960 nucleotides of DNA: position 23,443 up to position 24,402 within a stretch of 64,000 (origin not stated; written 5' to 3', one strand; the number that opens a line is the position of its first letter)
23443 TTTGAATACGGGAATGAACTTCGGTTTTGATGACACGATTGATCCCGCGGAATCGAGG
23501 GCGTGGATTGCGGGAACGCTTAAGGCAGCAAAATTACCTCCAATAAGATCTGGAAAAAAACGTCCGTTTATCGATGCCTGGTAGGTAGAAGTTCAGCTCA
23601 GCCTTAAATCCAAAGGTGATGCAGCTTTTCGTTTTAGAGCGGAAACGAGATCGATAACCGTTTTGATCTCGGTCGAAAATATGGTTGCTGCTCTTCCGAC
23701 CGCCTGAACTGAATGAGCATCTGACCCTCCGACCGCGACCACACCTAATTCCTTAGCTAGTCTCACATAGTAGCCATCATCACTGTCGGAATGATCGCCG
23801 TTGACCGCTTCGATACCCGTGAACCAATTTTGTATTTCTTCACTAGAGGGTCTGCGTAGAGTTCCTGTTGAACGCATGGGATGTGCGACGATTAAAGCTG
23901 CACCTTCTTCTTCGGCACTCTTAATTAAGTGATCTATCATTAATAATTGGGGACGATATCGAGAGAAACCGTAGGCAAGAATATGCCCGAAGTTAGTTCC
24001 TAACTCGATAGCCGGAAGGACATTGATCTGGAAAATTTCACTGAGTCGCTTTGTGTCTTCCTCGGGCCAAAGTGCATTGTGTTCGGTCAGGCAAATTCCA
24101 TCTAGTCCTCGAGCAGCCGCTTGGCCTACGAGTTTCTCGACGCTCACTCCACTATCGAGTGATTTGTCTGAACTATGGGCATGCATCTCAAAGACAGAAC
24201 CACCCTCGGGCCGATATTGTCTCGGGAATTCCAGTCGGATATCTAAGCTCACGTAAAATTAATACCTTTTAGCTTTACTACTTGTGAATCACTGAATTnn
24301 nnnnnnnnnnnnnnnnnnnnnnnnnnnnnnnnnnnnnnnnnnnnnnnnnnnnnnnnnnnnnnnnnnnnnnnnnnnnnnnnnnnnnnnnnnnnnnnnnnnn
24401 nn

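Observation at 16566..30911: Fourteen-kb catabolic block: two tandem CoA-transferase pairs bracketing an EtfAB without acyl-CoA dehydrogenase but with NMO, SDR, ECH and PHP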

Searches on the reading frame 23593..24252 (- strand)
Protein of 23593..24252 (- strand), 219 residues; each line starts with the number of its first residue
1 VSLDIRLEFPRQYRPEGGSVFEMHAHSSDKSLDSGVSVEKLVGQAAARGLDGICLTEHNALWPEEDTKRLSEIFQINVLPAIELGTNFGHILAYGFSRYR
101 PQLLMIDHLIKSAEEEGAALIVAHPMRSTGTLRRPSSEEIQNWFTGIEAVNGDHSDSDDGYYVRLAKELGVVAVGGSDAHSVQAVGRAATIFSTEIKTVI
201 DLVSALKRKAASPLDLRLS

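Call 3: search_protein_families(library=pfam, proteins=[window:23593-24252:-])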
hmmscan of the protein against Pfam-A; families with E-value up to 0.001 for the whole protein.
window:23593-24252:- (219 aa): 2 families
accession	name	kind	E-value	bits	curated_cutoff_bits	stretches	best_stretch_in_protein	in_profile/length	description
PF13263.12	PHP_C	-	8.3e-13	48.1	21.3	1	164-209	9-54/56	PHP-associated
PF02811.25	PHP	-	1e-07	32.9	26.4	1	23-87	2-66/164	PHP domain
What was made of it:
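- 23593..24252 (-): PHP-family metal-dependent hydrolase, the constant last gene of the ETF cassette. Its substrate is unknown. PHP_C and PHP hits (call 3).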

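Call 12: search_protein_families(library=ncbifam, proteins=[window:23593-24252:-], max_evalue=0.01)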
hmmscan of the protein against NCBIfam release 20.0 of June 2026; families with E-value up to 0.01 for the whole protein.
window:23593-24252:- (219 aa): 9 families
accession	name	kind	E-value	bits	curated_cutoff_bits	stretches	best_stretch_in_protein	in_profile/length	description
NF038032.1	CehA_McbA_metalo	domain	1.7e-18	67.1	80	1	21-207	5-209/315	CehA/McbA family metallohydrolase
NF041577.1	nside_bi_sphtase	equivalog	1.1e-09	37.9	400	2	113-184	180-254/276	3',5'-nucleoside bisphosphate phosphatase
TIGR01856.1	hisJ_fam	subfamily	1.3e-07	31.6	90.2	1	22-67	2-49/252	histidinol-phosphatase HisJ family protein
NF041661.1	Cycl_ph_dihydrol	equivalog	1.3e-07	31.3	500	0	111-181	177-245/259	phosphoribosyl 1,2-cyclic phosphate 1,2-diphosphodiesterase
NF005996.1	PRK08123.1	equivalog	5.2e-05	22.7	133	0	163-189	232-258/262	histidinol-phosphatase HisJ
NF042955.1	Ppl_antiphage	equivalog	0.00017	19.7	1000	1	108-190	134-216/882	anti-phage protein Ppl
NF047791.1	RNaseRnm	equivalog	0.00033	20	375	0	85-182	151-252/275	RNase RNM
NF005596.0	PRK07328.1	subfamily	0.0038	16.6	202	0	21-63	4-47/269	histidinol-phosphatase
NF006702.0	PRK09248.1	domain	0.0098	15.4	264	0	162-190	177-205/246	PHP domain-containing protein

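Call 66: search_solved_structures(query=window:23593-24252:-, max_evalue=0.01)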
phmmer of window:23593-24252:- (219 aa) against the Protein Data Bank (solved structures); distinct sequences matched with E-value up to 0.01: 3.
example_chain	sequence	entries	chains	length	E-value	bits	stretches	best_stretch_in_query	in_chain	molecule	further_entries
2anu_A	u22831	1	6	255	0.0017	21.3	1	61-128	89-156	hypothetical protein TM0559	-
9qpc_A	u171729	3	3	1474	0.0025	20.8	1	10-62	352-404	DNA polymerase III PolC-type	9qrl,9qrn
7c5x_A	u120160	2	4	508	0.0071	19.2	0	121-165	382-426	iota-carbonic anhydrase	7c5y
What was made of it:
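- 23593..24252 (-): There is no informative PDB relative by sequence (call 66).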
